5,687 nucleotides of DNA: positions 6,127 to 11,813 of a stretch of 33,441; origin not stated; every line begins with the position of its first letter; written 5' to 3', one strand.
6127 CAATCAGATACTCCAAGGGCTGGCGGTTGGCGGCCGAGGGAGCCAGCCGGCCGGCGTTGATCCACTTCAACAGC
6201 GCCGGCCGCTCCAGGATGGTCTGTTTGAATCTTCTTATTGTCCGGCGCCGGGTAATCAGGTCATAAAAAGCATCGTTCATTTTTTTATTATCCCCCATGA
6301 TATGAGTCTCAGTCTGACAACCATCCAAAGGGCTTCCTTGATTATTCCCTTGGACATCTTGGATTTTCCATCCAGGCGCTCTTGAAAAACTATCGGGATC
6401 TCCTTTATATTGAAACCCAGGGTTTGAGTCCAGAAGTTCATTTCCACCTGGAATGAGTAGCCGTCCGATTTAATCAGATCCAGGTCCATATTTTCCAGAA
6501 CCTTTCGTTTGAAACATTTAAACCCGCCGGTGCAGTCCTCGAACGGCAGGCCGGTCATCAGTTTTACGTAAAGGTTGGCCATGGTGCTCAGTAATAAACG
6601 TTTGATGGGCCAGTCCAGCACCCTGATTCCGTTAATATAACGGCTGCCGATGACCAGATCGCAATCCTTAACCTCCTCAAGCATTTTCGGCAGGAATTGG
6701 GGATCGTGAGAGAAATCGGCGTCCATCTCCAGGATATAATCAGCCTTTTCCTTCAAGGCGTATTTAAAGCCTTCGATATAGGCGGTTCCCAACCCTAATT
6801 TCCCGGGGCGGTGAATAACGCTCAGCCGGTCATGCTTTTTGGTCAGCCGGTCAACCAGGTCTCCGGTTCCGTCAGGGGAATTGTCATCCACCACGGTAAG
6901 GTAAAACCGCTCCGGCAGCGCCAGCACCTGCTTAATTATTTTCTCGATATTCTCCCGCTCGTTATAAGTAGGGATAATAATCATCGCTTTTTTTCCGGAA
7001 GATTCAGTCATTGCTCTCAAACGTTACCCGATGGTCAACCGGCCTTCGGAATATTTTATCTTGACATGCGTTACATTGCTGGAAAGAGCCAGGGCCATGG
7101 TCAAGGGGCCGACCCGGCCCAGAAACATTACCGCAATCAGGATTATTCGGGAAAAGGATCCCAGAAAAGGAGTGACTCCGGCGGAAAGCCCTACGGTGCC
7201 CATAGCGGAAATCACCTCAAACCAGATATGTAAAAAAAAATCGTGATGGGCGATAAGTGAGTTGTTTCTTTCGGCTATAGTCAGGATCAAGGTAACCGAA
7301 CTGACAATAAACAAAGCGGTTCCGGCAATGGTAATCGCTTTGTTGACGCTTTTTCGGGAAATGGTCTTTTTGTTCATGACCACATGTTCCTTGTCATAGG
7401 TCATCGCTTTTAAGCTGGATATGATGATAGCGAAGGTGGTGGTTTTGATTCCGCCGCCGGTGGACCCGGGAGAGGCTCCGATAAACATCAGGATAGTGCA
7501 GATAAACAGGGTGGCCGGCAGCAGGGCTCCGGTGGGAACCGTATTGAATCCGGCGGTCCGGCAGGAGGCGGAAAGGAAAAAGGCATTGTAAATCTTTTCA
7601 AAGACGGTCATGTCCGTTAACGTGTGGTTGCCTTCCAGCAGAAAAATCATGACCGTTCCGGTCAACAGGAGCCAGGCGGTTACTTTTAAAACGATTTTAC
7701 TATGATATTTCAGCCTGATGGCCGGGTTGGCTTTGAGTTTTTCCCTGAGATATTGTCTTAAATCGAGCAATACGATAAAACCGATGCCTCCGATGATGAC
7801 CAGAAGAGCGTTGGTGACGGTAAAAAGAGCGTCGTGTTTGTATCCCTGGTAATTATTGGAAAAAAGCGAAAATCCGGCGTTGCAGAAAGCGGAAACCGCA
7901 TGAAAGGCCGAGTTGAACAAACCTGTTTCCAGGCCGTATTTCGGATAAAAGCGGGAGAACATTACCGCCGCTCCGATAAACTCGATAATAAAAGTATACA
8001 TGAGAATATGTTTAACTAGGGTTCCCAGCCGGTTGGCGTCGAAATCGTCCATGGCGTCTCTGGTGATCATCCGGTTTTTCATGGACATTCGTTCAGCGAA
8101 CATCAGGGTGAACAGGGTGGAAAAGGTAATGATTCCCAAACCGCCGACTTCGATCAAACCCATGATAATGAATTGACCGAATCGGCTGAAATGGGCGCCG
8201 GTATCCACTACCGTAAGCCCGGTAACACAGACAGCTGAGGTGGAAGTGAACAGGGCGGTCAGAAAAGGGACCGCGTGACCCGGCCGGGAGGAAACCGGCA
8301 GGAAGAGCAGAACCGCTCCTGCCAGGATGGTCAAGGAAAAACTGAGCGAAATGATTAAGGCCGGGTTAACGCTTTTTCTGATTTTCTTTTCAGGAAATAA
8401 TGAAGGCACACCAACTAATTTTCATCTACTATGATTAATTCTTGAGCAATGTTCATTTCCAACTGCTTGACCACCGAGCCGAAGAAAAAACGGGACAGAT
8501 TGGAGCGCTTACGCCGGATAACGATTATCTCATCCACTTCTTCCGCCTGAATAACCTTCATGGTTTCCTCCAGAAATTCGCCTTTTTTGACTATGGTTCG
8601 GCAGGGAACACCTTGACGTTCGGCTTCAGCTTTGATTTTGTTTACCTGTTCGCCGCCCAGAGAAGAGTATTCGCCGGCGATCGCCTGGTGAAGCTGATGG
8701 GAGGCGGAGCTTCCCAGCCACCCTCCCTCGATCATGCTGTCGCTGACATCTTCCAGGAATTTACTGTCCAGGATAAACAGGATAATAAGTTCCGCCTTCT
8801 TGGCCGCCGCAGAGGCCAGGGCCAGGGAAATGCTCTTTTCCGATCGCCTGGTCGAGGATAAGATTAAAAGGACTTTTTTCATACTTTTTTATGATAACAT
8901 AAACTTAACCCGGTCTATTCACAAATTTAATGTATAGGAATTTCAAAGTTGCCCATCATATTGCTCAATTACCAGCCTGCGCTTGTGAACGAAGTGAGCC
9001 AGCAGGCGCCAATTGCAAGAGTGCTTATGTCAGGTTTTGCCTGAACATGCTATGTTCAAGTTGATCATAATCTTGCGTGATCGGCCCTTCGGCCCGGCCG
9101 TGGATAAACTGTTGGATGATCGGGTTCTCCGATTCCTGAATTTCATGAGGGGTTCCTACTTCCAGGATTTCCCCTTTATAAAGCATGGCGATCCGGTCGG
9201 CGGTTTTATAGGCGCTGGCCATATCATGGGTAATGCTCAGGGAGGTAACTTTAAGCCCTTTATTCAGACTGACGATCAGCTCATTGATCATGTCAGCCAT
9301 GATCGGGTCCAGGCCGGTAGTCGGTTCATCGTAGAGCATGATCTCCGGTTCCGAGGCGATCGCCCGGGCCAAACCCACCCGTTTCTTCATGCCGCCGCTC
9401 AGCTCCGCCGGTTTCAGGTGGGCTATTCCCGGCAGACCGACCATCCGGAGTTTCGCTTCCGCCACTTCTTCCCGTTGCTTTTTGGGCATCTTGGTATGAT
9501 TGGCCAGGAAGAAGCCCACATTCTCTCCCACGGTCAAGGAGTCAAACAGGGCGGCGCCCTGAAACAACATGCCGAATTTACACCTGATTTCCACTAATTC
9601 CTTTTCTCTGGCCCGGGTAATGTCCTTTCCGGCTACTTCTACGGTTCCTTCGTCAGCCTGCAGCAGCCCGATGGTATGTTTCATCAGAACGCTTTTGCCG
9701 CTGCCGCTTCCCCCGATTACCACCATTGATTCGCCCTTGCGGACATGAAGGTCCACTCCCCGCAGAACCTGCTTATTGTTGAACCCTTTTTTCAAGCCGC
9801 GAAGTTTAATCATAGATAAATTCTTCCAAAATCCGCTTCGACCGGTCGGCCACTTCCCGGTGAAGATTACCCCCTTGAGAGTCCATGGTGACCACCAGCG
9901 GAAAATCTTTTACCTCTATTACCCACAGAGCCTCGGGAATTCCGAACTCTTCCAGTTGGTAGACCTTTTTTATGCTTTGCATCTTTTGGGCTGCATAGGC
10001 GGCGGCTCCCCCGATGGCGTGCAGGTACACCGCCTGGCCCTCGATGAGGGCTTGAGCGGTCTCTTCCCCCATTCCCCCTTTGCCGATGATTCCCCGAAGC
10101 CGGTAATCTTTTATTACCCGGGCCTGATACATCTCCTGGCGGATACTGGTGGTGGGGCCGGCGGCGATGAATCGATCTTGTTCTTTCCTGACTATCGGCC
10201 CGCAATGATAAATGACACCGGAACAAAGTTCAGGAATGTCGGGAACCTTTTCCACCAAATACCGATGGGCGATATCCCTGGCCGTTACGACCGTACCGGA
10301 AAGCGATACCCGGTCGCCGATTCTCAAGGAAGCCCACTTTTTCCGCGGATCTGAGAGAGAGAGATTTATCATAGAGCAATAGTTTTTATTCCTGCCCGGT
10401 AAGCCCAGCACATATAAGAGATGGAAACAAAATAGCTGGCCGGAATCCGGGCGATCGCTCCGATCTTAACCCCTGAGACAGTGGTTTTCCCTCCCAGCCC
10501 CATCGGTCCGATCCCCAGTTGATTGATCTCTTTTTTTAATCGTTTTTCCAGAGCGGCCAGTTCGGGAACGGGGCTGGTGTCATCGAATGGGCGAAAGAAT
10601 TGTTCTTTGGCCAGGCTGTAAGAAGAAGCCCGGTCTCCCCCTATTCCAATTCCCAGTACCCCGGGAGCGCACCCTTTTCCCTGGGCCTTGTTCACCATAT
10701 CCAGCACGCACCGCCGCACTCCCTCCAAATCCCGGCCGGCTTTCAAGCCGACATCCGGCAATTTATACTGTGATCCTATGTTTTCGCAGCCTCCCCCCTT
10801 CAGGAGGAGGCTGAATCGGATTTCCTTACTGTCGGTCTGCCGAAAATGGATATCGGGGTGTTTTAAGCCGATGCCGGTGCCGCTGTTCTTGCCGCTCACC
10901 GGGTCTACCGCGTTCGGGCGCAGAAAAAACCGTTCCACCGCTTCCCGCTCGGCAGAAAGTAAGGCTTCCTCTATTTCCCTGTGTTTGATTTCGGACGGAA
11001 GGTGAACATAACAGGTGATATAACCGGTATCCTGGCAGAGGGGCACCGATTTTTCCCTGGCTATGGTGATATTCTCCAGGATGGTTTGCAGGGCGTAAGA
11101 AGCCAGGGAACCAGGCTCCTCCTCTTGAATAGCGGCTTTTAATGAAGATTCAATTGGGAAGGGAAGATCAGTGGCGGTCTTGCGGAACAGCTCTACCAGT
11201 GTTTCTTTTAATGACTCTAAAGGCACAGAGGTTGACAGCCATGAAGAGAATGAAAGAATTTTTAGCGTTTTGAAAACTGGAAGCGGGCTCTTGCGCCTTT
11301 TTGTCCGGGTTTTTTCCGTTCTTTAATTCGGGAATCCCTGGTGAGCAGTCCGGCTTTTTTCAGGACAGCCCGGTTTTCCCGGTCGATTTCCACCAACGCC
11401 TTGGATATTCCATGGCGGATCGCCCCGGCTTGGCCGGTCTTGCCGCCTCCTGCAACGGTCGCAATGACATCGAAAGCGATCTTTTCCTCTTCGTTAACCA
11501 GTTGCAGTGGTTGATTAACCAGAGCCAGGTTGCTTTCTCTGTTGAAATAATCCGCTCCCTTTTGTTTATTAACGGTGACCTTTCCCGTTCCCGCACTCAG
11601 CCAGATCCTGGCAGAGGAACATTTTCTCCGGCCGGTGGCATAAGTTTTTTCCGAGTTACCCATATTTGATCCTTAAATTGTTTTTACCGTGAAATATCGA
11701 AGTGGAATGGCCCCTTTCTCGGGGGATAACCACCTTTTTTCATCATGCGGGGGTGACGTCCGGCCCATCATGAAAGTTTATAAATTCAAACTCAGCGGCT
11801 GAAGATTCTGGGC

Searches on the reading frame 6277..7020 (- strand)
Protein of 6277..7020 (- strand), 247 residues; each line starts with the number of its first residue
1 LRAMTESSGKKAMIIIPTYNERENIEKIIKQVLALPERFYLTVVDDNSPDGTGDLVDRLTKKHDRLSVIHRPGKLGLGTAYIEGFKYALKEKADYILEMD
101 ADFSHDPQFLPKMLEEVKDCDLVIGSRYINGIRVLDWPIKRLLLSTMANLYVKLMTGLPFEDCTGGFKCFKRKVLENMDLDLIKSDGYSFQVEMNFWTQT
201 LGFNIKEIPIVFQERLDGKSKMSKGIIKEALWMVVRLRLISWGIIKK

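Call 16: search_protein_families(library=pfam, proteins=[window:6277-7020:-], max_evalue=0.0001)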
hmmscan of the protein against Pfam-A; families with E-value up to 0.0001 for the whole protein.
window:6277-7020:- (247 aa): 2 families
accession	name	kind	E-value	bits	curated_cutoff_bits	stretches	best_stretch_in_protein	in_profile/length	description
PF00535.33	Glycos_transf_2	-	2.6e-32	112.5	23.3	1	14-177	2-166/168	Glycosyl transferase family 2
PF13641.12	Glyco_tranf_2_3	-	4.2e-05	24.1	27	0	13-130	4-126/230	Glycosyltransferase like family 2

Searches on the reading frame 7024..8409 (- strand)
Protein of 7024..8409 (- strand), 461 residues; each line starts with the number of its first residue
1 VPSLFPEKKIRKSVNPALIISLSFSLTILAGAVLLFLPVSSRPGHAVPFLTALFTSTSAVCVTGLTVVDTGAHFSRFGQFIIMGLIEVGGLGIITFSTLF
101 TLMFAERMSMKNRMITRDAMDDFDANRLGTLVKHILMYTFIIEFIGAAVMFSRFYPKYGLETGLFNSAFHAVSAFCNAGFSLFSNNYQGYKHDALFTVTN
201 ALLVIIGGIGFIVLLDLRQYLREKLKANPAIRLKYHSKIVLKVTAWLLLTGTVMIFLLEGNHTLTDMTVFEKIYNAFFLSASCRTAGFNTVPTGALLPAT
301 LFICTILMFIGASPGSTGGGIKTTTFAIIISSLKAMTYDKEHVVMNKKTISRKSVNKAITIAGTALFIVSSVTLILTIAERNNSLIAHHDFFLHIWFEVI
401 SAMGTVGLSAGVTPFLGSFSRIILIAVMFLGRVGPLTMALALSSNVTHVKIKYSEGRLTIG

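Call 16: search_protein_families(library=pfam, proteins=[window:7024-8409:-], max_evalue=0.0001)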
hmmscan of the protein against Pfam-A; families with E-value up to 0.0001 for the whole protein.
window:7024-8409:- (461 aa): 1 family
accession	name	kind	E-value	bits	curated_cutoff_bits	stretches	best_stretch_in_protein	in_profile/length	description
PF02386.22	TrkH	-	2.6e-63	214.7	27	1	45-443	59-491/502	Cation transport protein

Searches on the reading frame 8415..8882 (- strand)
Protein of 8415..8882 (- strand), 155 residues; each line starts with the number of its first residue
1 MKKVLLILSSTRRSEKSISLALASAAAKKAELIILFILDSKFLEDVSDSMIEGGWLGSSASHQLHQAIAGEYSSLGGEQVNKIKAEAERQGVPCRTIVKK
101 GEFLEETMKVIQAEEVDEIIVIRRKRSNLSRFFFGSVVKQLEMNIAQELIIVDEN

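Call 16: search_protein_families(library=pfam, proteins=[window:8415-8882:-], max_evalue=0.0001)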
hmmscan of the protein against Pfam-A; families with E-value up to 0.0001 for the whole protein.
window:8415-8882:- (155 aa): 1 family
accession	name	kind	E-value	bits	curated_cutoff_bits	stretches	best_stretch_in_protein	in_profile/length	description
PF00582.32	Usp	-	1.1e-11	45.9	24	1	1-141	1-129/141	Universal stress protein family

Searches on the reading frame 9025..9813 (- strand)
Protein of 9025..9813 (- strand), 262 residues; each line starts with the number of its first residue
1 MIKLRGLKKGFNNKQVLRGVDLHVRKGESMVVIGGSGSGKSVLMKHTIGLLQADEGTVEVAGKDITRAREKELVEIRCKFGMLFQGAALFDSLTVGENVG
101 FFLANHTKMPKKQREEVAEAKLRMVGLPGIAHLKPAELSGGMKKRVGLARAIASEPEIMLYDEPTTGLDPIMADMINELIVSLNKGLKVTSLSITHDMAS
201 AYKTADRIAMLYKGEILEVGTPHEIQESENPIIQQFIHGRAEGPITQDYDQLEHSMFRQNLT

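Call 16: search_protein_families(library=pfam, proteins=[window:9025-9813:-], max_evalue=0.0001)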
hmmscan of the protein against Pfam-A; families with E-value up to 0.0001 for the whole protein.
window:9025-9813:- (262 aa): 1 family
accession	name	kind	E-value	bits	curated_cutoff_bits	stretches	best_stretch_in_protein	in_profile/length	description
PF00005.33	ABC_tran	-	9.6e-32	110.9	25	1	17-166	1-137/137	ABC transporter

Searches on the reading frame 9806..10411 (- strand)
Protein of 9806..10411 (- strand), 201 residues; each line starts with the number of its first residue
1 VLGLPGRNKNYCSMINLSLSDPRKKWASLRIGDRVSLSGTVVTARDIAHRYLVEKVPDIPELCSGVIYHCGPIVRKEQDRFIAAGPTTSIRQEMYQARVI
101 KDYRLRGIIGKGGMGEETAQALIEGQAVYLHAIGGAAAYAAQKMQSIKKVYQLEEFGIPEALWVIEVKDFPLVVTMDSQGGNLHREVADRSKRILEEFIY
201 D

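Call 16: search_protein_families(library=pfam, proteins=[window:9806-10411:-], max_evalue=0.0001)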
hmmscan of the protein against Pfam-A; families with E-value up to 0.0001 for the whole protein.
window:9806-10411:- (201 aa): 1 family
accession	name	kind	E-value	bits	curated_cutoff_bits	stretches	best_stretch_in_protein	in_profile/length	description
PF05683.17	Fumerase_C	-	8.8e-48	162.8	22.2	1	12-186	26-204/205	Fumarase C-terminus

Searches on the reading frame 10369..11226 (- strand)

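Call 17: search_protein_families(library=pfam, proteins=[window:10369-11226:-], max_evalue=0.0001)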
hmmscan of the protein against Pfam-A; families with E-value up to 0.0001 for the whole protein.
window:10369-11226:- (285 aa): 1 family
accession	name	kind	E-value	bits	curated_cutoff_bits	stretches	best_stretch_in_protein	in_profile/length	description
PF05681.19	Fumerase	-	2.7e-73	247.1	25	1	8-278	2-266/270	Fumarate hydratase (Fumerase)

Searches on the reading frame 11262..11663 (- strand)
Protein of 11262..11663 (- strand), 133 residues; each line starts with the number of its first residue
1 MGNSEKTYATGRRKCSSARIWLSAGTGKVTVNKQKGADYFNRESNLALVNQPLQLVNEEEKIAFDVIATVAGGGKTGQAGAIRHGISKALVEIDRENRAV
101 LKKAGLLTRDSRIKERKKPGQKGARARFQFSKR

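Call 17: search_protein_families(library=pfam, proteins=[window:11262-11663:-], max_evalue=0.0001)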
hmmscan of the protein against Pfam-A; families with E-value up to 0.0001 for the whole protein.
window:11262-11663:- (133 aa): 1 family
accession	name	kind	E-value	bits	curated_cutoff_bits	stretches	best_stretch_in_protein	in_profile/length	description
PF00380.25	Ribosomal_S9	-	1.3e-46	158.5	22.5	1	11-133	1-121/121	Ribosomal protein S9/S16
